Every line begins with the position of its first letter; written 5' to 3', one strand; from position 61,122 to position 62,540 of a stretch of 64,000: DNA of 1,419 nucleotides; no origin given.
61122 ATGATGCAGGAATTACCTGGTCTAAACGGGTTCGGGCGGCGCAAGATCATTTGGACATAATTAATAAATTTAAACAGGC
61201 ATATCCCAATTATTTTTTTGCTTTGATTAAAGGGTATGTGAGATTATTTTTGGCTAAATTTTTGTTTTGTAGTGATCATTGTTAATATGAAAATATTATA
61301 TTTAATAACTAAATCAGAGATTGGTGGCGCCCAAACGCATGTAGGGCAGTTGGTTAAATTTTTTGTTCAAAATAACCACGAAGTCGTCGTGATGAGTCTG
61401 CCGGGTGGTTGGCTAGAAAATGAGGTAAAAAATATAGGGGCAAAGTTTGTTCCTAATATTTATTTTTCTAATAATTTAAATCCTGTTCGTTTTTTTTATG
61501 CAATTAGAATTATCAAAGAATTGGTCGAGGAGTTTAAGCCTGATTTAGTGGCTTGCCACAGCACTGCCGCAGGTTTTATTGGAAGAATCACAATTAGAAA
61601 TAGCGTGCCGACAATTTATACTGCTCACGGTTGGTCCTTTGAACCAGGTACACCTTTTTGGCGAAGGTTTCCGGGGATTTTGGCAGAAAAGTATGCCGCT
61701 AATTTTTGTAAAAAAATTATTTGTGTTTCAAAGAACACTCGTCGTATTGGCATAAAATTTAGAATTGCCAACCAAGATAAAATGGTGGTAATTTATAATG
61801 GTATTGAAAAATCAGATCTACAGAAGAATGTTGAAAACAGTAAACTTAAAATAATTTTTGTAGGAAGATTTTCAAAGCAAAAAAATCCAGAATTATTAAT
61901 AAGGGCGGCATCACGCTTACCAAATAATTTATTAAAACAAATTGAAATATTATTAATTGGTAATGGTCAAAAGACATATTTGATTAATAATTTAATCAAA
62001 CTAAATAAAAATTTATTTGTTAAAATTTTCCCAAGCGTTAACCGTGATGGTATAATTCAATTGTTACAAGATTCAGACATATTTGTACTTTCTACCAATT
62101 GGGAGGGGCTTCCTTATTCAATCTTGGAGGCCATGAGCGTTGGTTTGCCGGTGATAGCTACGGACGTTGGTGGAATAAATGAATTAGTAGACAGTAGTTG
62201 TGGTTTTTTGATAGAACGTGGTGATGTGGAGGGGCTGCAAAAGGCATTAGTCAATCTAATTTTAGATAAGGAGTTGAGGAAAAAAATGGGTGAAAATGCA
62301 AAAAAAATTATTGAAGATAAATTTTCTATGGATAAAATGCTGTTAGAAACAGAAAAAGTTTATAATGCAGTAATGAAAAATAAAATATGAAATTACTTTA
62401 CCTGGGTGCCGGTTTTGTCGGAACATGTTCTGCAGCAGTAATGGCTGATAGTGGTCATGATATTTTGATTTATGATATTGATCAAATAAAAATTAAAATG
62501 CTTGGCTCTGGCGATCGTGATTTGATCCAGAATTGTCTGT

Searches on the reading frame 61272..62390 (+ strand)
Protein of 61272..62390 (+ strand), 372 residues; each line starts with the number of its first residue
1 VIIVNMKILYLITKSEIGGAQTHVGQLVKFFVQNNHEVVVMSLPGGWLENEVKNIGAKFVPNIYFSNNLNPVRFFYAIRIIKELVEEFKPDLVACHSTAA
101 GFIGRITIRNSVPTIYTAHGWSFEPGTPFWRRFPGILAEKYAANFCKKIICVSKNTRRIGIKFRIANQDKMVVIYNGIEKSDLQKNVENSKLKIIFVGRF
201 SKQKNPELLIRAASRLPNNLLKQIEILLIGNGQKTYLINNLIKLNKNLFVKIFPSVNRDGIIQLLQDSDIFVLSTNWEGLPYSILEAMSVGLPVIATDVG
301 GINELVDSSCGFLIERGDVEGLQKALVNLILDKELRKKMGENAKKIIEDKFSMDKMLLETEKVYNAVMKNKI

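Call 12: search_protein_families(library=pfam, proteins=[window:61272-62390:+], max_evalue=0.00001)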
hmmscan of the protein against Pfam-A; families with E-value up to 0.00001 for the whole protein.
window:61272-62390:+ (372 aa): 6 families
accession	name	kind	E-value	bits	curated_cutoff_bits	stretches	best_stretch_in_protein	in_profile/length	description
PF00534.26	Glycos_transf_1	-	4.1e-37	127.8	26.4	1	184-345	8-171/172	Glycosyl transferases group 1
PF13692.12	Glyco_trans_1_4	-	1.2e-28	100.6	27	1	193-331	3-141/142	Glycosyl transferases group 1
PF13439.12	Glyco_transf_4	-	3.1e-26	92.9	28.5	1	17-179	1-167/170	Glycosyltransferase Family 4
PF13579.12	Glyco_trans_4_4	-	2.6e-12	47.8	29.7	1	18-177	1-158/158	Glycosyl transferase 4-like domain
PF13477.12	Glyco_trans_4_2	-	4.1e-11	43.6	23.4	1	7-153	1-139/139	Glycosyl transferase 4-like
PF20706.3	GT4-conflict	-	5.7e-07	29.3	26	1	169-310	172-324/385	Family 4 Glycosyltransferase in conflict systems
